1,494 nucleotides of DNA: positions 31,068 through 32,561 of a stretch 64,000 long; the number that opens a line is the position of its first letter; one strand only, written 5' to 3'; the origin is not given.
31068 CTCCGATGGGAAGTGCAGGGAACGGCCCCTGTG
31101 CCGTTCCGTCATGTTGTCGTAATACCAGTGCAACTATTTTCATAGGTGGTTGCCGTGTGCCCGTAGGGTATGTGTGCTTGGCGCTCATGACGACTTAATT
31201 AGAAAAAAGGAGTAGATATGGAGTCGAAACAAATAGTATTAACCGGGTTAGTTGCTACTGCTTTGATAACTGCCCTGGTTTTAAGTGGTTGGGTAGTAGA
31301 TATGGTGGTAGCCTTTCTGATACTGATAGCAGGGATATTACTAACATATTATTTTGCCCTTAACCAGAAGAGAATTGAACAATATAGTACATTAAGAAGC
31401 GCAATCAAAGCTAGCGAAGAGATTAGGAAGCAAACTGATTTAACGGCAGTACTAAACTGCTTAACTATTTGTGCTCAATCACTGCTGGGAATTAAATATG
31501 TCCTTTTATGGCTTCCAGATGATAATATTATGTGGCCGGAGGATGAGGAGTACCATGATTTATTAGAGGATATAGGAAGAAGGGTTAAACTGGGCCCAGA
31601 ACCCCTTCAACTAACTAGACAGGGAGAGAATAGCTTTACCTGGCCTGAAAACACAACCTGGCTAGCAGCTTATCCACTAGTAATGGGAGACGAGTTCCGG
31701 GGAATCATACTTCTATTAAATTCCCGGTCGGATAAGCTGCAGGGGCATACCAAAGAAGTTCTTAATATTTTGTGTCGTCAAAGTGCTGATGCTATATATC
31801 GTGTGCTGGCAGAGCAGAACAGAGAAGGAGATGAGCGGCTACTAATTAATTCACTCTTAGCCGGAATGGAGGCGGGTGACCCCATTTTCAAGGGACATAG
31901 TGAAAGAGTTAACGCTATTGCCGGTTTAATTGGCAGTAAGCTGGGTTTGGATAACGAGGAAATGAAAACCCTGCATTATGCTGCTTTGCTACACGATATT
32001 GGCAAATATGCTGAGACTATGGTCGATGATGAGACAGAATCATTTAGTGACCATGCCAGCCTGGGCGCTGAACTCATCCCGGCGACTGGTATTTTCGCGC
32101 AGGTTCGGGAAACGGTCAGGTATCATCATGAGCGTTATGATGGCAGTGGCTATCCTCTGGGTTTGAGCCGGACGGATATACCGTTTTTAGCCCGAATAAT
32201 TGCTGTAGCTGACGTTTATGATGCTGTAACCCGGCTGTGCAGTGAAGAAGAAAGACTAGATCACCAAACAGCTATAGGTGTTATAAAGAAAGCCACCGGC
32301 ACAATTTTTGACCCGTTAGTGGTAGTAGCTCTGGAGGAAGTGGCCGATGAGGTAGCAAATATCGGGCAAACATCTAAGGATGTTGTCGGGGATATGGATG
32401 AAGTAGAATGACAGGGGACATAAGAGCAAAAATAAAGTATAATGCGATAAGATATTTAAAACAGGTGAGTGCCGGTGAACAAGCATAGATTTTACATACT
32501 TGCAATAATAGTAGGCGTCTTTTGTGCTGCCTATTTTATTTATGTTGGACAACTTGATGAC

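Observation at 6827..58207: Dense family of about 90-nt intergenic repeats (module 1), at least 9-10 copies in 64 kb with no mobility gene in sight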

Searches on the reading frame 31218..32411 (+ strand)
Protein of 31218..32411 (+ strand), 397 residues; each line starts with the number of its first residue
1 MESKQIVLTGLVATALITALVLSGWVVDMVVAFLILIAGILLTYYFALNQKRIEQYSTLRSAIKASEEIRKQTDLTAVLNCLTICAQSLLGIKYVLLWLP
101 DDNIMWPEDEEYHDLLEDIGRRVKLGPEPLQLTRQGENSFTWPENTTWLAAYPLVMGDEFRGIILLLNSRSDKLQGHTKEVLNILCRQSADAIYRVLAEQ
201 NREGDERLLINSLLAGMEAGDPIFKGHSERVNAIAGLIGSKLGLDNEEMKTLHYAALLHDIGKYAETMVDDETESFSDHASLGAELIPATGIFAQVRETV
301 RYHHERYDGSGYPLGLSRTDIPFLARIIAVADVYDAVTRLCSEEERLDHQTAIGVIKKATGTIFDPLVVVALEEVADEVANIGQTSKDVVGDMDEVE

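Call 25: find_encoding_contigs(protein=window:31218-32411:+, flank=10000, max_places=3)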
Protein window:31218-32411:+ (397 aa): 21 contigs read that carry it; 3 places shown.
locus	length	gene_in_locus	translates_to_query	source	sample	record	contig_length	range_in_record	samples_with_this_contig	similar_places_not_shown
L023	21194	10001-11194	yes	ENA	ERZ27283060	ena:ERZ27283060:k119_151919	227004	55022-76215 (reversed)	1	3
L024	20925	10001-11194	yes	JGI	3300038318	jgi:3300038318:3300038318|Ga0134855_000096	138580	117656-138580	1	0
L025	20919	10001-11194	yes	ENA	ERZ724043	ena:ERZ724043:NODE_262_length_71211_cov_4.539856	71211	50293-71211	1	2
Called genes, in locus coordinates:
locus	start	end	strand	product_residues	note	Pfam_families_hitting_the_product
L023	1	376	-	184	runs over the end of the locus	PF00440:TetR_N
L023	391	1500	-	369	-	PF12679:ABC2_membrane_2, PF12730:ABC2_membrane_4 (faint), PF12698:ABC2_membrane_3, PF01061:ABC2_membrane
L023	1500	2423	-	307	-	PF00005:ABC_tran, PF13304:AAA_21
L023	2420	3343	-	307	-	PF00005:ABC_tran, PF13304:AAA_21 (weak)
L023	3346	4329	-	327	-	PF25919:BSH_CusB (faint), PF00364:Biotin_lipoyl (faint), PF25917:BSH_RND, PF25973:BSH_CzcB, PF25997:BSH_YhbJ (faint), PF25881:HH_YBHG, PF25954:Beta-barrel_RND_2 (weak)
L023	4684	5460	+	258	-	PF00753:Lactamase_B, PF23023:Anti-Pycsar_Apyc1, PF12706:Lactamase_B_2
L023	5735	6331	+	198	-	PF00081:Sod_Fe_N, PF02777:Sod_Fe_C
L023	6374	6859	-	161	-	PF03061:4HBT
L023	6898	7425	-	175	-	PF00160:Pro_isomerase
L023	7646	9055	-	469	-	PF04055:Radical_SAM, PF13353:Fer4_12 (faint), PF13186:SPASM (weak)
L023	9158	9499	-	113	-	PF12840:HTH_20, PF13412:HTH_24 (weak), PF01022:HTH_5, PF12802:MarR_2, PF13518:HTH_28 (faint), PF01978:TrmB (weak)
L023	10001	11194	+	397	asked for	PF01966:HD, PF13487:HD_5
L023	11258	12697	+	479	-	PF01433:Peptidase_M1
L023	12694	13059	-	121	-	-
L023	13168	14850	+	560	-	PF03485:Arg_tRNA_synt_N, PF00750:tRNA-synt_1d, PF00133:tRNA-synt_1 (faint), PF01406:tRNA-synt_1e (faint), PF09334:tRNA-synt_1g (faint), PF05746:DALR_1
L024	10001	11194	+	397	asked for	PF01966:HD, PF13487:HD_5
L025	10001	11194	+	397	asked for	PF01966:HD, PF13487:HD_5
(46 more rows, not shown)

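Call 56: find_homologous_proteins(query=window:31218-32411:+, max_evalue=1e-120)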
Query window:31218-32411:+ (397 aa): 24 proteins with E <= 1e-120 among 8000 candidates.
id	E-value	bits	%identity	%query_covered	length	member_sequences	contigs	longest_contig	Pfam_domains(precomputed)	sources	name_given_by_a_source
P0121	2.2e-259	878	100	100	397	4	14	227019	PF13487.13,PF01966.29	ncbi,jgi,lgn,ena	jgi:putative nucleotidyltransferase with HDIG domain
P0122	5.6e-191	653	77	97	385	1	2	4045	PF13487.13,PF01966.29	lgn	-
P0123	5.8e-191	652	76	100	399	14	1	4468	PF13487.13,PF01966.29,PF01590.33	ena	-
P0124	6.3e-190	649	76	97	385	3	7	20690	PF13487.13,PF01966.29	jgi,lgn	jgi:putative nucleotidyltransferase with HDIG domain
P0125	8.8e-188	642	74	100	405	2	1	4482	PF13487.13,PF01966.29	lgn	-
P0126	1.1e-186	638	75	100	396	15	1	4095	PF13487.13,PF01966.29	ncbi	-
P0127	5.8e-186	636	77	96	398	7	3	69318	PF13487.13,PF01966.29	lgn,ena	-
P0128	3.1e-185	634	74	99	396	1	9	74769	PF13487.13,PF01966.29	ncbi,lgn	-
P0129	5.2e-185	633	73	100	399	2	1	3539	PF13487.13,PF01966.29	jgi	jgi:putative nucleotidyltransferase with HDIG domain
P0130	1.8e-184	631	74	100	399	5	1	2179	PF13487.13,PF01966.29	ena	-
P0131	2.0e-184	631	73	100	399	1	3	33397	PF13487.13,PF01966.29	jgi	jgi:putative nucleotidyltransferase with HDIG domain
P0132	7.2e-184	629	74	100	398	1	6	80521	PF13487.13,PF01966.29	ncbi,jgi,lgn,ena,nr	ncbi:MAG: HD domain-containing protein [Syntrophomonadaceae bacterium]|nr:HD domain-containing prote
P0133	1.1e-183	629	75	96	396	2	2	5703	PF13487.13,PF01966.29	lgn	-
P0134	4.5e-183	627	73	100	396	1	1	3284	PF13487.13,PF01966.29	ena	-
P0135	4.4e-181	620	74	96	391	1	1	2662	PF13487.13,PF01966.29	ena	-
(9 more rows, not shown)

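Call 57: find_encoding_contigs(protein=P0128, flank=10000, max_places=1)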
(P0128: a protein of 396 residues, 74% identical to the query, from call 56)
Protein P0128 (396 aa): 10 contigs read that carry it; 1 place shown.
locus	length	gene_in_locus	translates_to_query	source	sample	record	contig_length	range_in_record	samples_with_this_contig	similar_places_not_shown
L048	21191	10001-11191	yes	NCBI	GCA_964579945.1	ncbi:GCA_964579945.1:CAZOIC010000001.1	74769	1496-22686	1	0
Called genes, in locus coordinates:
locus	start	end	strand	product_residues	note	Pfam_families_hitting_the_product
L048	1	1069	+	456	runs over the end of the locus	PF08447:PAS_3, PF00990:GGDEF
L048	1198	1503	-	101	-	-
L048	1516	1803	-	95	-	PF03459:TOBE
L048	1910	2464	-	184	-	PF00440:TetR_N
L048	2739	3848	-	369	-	PF12679:ABC2_membrane_2, PF12730:ABC2_membrane_4 (faint), PF12698:ABC2_membrane_3, PF01061:ABC2_membrane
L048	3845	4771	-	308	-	PF00005:ABC_tran, PF13304:AAA_21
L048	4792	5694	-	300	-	PF00005:ABC_tran, PF13304:AAA_21 (weak)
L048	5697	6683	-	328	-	PF25919:BSH_CusB (faint), PF25917:BSH_RND, PF25973:BSH_CzcB, PF25984:BSH_YknX (faint), PF25997:BSH_YhbJ (faint), PF25881:HH_YBHG, PF25954:Beta-barrel_RND_2 (faint)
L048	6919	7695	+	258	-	PF00753:Lactamase_B, PF23023:Anti-Pycsar_Apyc1, PF12706:Lactamase_B_2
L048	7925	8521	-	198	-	PF00081:Sod_Fe_N, PF02777:Sod_Fe_C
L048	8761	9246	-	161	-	PF03061:4HBT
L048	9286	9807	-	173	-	PF00160:Pro_isomerase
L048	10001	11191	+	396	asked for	PF13487:HD_5, PF01966:HD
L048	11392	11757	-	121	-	-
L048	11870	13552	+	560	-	PF03485:Arg_tRNA_synt_N, PF00750:tRNA-synt_1d, PF00133:tRNA-synt_1 (faint), PF01406:tRNA-synt_1e (faint), PF09334:tRNA-synt_1g (faint), PF05746:DALR_1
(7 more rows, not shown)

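Call 58: find_encoding_contigs(protein=P0132, flank=10000, max_places=1)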
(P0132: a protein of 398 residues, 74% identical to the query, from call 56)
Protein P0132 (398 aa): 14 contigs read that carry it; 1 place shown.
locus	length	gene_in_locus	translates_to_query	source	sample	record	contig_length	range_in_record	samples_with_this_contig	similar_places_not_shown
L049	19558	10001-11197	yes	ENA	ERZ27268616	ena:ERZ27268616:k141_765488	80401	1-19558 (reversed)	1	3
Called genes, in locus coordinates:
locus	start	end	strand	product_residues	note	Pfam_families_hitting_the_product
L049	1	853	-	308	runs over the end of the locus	PF00005:ABC_tran, PF13304:AAA_21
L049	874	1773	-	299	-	PF00005:ABC_tran, PF13304:AAA_21 (weak)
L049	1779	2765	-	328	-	PF25919:BSH_CusB (faint), PF25917:BSH_RND, PF25973:BSH_CzcB, PF25997:BSH_YhbJ (faint), PF25881:HH_YBHG, PF25954:Beta-barrel_RND_2 (weak)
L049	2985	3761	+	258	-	PF00753:Lactamase_B, PF23023:Anti-Pycsar_Apyc1, PF12706:Lactamase_B_2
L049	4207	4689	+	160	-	PF04542:Sigma70_r2, PF08281:Sigma70_r4_2, PF04545:Sigma70_r4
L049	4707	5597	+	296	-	PF13786:DUF4179 (weak), PF13739:PdaC (weak), PF11738:DUF3298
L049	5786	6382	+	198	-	PF00081:Sod_Fe_N, PF02777:Sod_Fe_C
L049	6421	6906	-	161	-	PF03061:4HBT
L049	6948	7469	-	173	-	PF00160:Pro_isomerase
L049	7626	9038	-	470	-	PF13353:Fer4_12 (faint), PF04055:Radical_SAM, PF13186:SPASM (weak)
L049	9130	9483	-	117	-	PF12840:HTH_20, PF13412:HTH_24 (weak), PF01022:HTH_5, PF12802:MarR_2, PF13518:HTH_28 (faint), PF01978:TrmB (faint)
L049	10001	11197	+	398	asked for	PF01966:HD, PF13487:HD_5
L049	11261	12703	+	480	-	PF01433:Peptidase_M1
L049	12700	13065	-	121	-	-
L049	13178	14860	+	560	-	PF03485:Arg_tRNA_synt_N, PF00750:tRNA-synt_1d, PF00133:tRNA-synt_1 (faint), PF01406:tRNA-synt_1e (faint), PF09334:tRNA-synt_1g (faint), PF05746:DALR_1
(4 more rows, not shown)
